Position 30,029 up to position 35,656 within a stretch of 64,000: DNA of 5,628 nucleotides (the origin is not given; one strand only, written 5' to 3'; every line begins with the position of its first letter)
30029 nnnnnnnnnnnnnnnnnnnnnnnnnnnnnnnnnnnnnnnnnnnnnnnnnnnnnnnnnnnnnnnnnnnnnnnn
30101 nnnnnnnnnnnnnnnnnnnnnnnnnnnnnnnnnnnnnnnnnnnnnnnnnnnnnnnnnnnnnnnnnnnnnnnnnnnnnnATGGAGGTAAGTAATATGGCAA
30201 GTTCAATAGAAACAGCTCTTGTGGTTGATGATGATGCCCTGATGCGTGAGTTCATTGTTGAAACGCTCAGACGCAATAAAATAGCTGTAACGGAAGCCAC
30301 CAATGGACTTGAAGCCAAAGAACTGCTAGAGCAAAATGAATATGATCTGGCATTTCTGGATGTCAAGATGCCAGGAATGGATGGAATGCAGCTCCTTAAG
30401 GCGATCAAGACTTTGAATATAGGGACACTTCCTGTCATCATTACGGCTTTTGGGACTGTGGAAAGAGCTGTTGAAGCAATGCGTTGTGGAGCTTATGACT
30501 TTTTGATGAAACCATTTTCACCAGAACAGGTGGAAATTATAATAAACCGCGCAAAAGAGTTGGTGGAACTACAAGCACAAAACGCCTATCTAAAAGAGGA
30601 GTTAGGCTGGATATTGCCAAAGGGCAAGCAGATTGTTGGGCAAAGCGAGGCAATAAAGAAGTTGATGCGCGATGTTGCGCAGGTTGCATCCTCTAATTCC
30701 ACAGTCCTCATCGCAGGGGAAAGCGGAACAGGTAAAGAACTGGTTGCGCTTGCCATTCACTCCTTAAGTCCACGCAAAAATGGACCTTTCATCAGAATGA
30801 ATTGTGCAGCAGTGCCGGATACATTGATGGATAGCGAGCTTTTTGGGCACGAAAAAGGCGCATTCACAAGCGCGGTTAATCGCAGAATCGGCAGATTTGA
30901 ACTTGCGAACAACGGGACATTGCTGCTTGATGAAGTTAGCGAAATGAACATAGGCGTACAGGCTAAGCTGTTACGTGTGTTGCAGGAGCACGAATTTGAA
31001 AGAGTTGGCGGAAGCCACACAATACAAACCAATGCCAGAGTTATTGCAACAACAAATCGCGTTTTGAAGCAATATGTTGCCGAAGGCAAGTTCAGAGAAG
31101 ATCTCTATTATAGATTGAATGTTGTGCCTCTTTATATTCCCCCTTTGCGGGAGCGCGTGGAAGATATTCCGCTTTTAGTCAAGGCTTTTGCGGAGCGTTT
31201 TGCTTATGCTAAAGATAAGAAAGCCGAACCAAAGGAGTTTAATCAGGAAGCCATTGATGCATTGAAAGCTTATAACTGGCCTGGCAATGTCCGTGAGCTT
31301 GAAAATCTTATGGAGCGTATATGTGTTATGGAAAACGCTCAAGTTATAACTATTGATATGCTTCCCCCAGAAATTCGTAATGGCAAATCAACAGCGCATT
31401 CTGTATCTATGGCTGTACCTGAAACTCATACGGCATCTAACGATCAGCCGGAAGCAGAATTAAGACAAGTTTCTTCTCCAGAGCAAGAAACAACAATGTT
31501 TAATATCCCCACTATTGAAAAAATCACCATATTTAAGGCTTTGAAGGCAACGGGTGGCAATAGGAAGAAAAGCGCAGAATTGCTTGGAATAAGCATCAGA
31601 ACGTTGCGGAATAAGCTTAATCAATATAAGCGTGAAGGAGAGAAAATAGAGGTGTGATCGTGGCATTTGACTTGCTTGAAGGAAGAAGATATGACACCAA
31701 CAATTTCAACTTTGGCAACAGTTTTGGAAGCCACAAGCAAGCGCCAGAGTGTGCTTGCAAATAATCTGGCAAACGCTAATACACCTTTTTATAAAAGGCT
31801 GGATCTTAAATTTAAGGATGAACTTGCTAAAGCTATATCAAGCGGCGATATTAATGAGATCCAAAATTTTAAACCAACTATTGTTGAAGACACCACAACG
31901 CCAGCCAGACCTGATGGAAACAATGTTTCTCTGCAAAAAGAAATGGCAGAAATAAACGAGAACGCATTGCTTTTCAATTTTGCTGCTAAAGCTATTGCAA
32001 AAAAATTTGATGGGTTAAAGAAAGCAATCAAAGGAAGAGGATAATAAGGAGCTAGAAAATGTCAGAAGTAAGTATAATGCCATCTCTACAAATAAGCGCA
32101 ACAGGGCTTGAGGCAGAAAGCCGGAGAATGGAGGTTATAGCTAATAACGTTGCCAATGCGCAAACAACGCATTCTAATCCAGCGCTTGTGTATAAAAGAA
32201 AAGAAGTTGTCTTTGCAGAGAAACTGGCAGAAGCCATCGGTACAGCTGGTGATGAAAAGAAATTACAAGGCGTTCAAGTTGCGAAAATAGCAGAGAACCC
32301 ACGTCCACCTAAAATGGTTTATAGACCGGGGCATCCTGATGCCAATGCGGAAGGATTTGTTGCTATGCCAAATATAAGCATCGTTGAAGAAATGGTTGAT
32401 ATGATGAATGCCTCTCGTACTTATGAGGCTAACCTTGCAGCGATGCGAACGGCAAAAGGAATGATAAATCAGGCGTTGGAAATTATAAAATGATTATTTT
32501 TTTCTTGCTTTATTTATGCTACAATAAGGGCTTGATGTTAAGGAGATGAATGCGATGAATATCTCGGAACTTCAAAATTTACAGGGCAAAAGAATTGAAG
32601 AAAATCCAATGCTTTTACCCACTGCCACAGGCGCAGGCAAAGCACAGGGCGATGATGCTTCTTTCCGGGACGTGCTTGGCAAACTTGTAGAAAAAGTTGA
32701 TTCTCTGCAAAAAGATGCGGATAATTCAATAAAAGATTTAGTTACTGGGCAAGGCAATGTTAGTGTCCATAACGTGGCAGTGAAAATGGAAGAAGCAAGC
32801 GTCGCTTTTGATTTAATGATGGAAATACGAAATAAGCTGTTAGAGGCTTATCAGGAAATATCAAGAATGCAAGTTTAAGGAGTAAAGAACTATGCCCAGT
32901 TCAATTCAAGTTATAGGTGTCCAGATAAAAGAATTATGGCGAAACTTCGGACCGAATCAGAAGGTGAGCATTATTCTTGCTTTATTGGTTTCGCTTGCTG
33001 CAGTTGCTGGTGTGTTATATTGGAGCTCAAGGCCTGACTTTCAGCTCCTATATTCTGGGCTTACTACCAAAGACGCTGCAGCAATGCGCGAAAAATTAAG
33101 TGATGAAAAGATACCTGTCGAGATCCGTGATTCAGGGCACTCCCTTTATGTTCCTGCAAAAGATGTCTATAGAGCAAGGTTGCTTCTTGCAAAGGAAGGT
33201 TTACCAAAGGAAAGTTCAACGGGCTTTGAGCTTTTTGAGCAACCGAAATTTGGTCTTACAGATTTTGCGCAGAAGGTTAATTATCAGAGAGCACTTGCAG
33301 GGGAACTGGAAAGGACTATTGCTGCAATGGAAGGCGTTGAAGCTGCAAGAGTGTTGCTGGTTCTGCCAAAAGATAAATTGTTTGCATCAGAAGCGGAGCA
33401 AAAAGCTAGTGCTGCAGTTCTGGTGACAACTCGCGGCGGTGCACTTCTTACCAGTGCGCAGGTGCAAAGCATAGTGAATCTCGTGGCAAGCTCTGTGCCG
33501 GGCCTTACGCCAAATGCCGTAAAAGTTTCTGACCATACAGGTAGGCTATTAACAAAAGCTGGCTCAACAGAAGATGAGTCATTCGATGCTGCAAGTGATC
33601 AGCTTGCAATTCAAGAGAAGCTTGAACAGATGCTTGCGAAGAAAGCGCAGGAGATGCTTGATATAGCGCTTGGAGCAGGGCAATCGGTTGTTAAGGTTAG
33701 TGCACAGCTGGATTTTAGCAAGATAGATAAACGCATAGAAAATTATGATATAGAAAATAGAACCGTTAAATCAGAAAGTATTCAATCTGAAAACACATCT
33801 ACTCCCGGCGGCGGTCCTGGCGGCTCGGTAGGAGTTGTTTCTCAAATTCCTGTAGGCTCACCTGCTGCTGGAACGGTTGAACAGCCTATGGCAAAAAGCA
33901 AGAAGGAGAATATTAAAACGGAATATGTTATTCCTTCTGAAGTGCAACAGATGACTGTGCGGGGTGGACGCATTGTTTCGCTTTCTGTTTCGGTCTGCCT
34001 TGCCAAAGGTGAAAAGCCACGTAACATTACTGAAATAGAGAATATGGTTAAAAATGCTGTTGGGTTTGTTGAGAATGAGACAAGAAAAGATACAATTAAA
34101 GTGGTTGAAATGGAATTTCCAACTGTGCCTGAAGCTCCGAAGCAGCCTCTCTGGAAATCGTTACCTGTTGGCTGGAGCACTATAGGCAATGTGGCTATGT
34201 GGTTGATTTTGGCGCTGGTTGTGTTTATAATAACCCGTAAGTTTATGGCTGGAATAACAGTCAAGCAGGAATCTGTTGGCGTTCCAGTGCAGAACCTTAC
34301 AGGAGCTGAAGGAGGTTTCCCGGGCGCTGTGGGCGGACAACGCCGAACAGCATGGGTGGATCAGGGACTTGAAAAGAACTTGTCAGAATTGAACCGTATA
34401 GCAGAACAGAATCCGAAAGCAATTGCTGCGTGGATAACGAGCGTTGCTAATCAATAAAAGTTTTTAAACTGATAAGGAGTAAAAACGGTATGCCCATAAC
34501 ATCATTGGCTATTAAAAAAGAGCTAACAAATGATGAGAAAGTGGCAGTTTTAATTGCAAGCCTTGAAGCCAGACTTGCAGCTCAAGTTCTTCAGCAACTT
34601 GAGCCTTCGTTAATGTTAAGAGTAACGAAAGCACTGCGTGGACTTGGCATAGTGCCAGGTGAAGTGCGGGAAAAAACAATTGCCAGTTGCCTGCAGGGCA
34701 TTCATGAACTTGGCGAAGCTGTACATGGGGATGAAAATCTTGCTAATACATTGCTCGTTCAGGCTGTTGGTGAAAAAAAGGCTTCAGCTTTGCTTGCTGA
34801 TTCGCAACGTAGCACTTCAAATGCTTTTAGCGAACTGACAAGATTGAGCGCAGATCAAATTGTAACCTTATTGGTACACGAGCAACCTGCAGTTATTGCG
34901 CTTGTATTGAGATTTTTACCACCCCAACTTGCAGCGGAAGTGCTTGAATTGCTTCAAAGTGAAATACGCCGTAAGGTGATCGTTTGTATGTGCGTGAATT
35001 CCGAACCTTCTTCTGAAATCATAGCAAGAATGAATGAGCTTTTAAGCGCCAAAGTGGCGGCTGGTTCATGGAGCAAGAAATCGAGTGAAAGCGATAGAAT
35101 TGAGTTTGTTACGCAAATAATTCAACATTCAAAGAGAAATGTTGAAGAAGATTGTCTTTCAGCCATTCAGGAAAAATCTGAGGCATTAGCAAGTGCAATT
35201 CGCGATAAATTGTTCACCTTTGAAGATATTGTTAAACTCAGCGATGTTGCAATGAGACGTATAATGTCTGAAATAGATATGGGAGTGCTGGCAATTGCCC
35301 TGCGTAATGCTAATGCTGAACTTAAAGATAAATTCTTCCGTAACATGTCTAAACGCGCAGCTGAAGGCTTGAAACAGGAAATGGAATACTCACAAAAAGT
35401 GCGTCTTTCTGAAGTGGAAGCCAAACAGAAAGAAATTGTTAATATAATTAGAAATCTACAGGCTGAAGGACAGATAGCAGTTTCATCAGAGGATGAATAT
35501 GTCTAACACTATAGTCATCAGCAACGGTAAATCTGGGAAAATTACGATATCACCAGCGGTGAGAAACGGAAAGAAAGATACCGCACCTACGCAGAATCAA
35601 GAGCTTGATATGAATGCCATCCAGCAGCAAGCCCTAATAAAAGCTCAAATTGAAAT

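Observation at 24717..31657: LysM / REC-STAS / TPR / small-protein block fused in front of the sigma-54 two-component system that drives the flagellar rod operon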

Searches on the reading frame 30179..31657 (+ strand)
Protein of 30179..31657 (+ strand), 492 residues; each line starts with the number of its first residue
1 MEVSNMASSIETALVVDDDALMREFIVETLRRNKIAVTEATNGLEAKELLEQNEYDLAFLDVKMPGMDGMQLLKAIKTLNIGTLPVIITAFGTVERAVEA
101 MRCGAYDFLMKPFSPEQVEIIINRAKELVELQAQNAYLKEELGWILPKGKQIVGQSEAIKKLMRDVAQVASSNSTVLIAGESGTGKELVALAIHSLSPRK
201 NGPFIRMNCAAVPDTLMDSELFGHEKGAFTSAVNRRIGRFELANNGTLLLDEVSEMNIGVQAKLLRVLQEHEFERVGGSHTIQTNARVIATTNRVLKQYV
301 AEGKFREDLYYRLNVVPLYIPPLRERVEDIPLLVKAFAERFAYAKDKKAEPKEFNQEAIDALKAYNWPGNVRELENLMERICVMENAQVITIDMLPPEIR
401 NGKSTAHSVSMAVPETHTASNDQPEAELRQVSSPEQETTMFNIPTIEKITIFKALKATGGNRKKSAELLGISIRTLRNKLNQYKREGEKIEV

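Call 3: search_protein_families(library=pfam, proteins=[window:30179-31657:+], max_evalue=0.01)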
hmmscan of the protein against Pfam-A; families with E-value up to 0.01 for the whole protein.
window:30179-31657:+ (492 aa): 15 families
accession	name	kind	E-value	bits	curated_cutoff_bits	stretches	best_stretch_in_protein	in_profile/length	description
PF00158.32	Sigma54_activat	-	3e-69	232.5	20.2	1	152-318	1-167/168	Sigma-54 interaction domain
PF00072.30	Response_reg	-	1.3e-28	99.8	30.2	1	14-119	2-107/111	Response regulator receiver domain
PF25601.1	AAA_lid_14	-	7.8e-28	96.6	27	1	324-408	1-83/87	AAA+ ATPase lid domain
PF14532.12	Sigma54_activ_2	-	3.4e-23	82.8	25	1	153-323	1-138/138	Sigma-54 interaction domain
PF02954.25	HTH_8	-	6.9e-13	48.5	22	1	444-483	3-42/42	Bacterial regulatory protein, Fis family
PF07728.20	AAA_5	-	2.1e-06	28.2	22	1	176-295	2-124/139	AAA domain (dynein-related subfamily)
PF01078.27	Mg_chelatase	-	8.3e-06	25.8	20.3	0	235-293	97-157/207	Magnesium chelatase, subunit ChlI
PF07724.20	AAA_2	-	9.2e-05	23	27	1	174-300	4-131/166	AAA domain (Cdc48 subfamily)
PF13191.12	AAA_16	-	0.00029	21.8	32.6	1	152-215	2-64/167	AAA ATPase domain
PF00004.35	AAA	-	0.00029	21.7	21.2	1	176-295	1-111/131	ATPase family associated with various cellular activities (AAA)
PF07726.17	AAA_3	-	0.0012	19.2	27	1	176-295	2-113/131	ATPase family associated with various cellular activities (AAA)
PF06068.19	TIP49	-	0.0012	18.6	23.8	1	150-212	24-88/347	TIP49 P-loop domain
PF00493.29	MCM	-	0.0017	17.9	23.3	1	171-308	55-187/224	MCM P-loop domain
PF13384.12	HTH_23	-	0.0022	18.2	24.6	1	447-488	6-46/50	Homeodomain-like domain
PF13245.12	AAA_19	-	0.0087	16.7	25.1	0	169-272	7-118/134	AAA domain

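Call 9: search_protein_families(library=ncbifam, proteins=[window:30179-31657:+], max_evalue=0.01)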
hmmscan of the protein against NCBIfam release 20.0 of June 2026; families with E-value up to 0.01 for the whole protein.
window:30179-31657:+ (492 aa): 121 families (the best 25 are shown)
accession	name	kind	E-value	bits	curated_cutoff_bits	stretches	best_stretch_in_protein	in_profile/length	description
NF008469.0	PRK11361.1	equivalog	1.7e-140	468.8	714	1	9-484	3-455/461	acetoacetate metabolism transcriptional regulator AtoC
TIGR01818.1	ntrC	equivalog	5.5e-135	450.7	558.6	1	14-482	2-462/463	nitrogen regulation protein NR(I)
NF041946.1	LuxO_transreg_Vib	equivalog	6.9e-119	397.7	800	1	30-484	16-461/463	quorum-sensing sigma-54 dependent transcriptional regulator LuxO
TIGR01817.1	nifA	equivalog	2.4e-118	396.2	528.85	1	149-484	195-528/534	nif-specific transcriptional activator NifA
TIGR02915.1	PEP_resp_reg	equivalog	5.6e-115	384.7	502.6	1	14-483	2-442/445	PEP-CTERM-box response regulator transcription factor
NF050807.1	TransRegFlbDCaul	equivalog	3.1e-113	379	750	1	53-490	44-445/454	sigma-54-dependent transcriptional regulator FlbD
NF008176.1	PRK10923.1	equivalog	1e-109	367.3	620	1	14-482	7-465/469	nitrogen regulation protein NR(I)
NF051870.1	NAssimRespRegNtrX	equivalog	6.6e-109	364.8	600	1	13-408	4-394/452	nitrogen assimilation response regulator NtrX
NF007689.0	PRK10365.1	equivalog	3.6e-107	358.9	760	1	13-399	8-386/441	sigma-54-dependent response regulator transcription factor ZraR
NF041552.1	TF_PrdR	equivalog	1.6e-105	353.7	795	1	123-484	239-577/577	sigma-54 dependent transcriptional regulator PrdR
NF038308.1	RNA_repair_RtcR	equivalog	2.2e-99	333.7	650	1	89-484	118-517/530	RNA repair transcriptional activator RtcR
NF003451.0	PRK05022.1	equivalog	8.9e-98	328.2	476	1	126-472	163-497/512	nitric oxide reductase transcriptional regulator NorR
NF011958.0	PRK15429.1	equivalog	2.8e-94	317.1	830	1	122-412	353-637/692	formate hydrogenlyase transcriptional activator FlhA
NF049963.1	RespRegFlgRCampy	domain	3.1e-93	313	750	1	15-404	5-386/429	fla regulon two-component system response regulator FlgR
NF011695.0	PRK15115.1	equivalog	3.3e-93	312.9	763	1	12-394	8-376/445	two-component system response regulator GlrR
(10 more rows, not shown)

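Call 69: list_cluster_members(proteins=[P0001, P0006, P0104, P0142, P0119, window:30179-31657:+, window:24717-25427:+])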
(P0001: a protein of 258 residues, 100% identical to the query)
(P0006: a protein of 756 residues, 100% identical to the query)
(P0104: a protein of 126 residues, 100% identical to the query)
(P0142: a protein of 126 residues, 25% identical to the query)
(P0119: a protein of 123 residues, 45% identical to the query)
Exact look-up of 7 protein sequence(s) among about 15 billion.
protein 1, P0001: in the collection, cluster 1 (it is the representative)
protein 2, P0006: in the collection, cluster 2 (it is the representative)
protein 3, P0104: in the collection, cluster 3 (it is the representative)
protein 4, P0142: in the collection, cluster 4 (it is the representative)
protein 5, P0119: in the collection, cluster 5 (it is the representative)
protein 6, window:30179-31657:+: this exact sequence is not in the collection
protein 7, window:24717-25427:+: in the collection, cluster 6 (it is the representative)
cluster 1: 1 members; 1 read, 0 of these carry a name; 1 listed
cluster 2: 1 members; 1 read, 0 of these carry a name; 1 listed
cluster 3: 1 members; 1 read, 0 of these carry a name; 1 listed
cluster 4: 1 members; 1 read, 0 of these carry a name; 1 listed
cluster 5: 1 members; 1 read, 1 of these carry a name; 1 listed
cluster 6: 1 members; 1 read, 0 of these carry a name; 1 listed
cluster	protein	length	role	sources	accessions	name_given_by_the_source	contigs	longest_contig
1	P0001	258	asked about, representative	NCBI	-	-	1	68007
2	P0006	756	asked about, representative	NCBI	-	-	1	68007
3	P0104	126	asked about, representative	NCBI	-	-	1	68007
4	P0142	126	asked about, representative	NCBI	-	-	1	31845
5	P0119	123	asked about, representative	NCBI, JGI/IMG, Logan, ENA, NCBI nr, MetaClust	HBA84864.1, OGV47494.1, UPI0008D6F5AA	MAG TPA: hypothetical protein DCZ95_12290 [Verrucomicrobia bacterium] | MAG: hypothetical protein A2X46_14335 [Lentisphaerae bacterium GWF2_57_35] | status=active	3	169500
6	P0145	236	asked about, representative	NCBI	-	-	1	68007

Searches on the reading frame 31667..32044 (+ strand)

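Call 3: search_protein_families(library=pfam, proteins=[window:31667-32044:+], max_evalue=0.01)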
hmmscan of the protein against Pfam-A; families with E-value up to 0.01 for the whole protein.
window:31667-32044:+ (125 aa): 1 family
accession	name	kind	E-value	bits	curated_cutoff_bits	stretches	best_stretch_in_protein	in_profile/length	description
PF00460.25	Flg_bb_rod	-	2.3e-07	31.1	20.7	1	18-43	6-31/31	Flagella basal body rod protein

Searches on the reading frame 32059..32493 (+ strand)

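Call 3: search_protein_families(library=pfam, proteins=[window:32059-32493:+], max_evalue=0.01)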
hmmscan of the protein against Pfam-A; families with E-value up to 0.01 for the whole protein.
window:32059-32493:+ (144 aa): 2 families
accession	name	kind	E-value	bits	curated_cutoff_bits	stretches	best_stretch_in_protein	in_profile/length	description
PF06429.18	Flg_bbr_C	-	7.5e-13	48.2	23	1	98-141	2-45/46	Flagellar basal body rod FlgEFG protein C-terminal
PF00460.25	Flg_bb_rod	-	1.1e-07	32.1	20.7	1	10-37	1-28/31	Flagella basal body rod protein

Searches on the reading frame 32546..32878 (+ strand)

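Call 9: search_protein_families(library=ncbifam, proteins=[window:32546-32878:+], max_evalue=0.01)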
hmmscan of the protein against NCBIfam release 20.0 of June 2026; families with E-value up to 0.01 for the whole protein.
window:32546-32878:+ (110 aa): 2 families
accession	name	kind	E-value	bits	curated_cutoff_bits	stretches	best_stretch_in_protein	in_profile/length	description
TIGR00205.2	fliE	equivalog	6.3e-26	90.4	30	1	40-110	1-71/71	flagellar hook-basal body complex protein FliE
NF009371.0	PRK12729.1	equivalog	4.3e-06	27.3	145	1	38-107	56-125/127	flagellar hook-basal body protein FliE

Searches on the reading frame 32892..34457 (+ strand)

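Call 9: search_protein_families(library=ncbifam, proteins=[window:32892-34457:+], max_evalue=0.01)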
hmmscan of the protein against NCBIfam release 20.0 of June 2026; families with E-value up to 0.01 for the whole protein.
window:32892-34457:+ (521 aa): 3 families
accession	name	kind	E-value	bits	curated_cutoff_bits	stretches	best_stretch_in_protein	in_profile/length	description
TIGR00206.1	fliF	equivalog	2.2e-80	271.2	129.75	1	10-458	10-484/555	flagellar basal-body MS-ring/collar protein FliF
TIGR02544.1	III_secr_YscJ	equivalog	1.7e-21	76.8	161.95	1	51-212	20-183/193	type III secretion system inner membrane ring lipoprotein SctJ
NF004606.0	PRK05934.1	equivalog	5.3e-07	29.1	297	1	137-223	74-156/341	type III secretion system protein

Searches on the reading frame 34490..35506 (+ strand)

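Call 9: search_protein_families(library=ncbifam, proteins=[window:34490-35506:+], max_evalue=0.01)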
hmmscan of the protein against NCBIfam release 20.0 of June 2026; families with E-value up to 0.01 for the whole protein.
window:34490-35506:+ (338 aa): 3 families
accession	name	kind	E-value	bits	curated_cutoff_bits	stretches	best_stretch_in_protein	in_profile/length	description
TIGR00207.1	fliG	equivalog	1.1e-60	205.8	226.7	1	10-335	7-332/338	flagellar motor switch protein FliG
NF004260.2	PRK05686.2-1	equivalog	1.4e-10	40.8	550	1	9-292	12-294/316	flagellar motor switch protein FliG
NF004606.0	PRK05934.1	equivalog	0.0095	15.1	297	0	123-164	296-337/341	type III secretion system protein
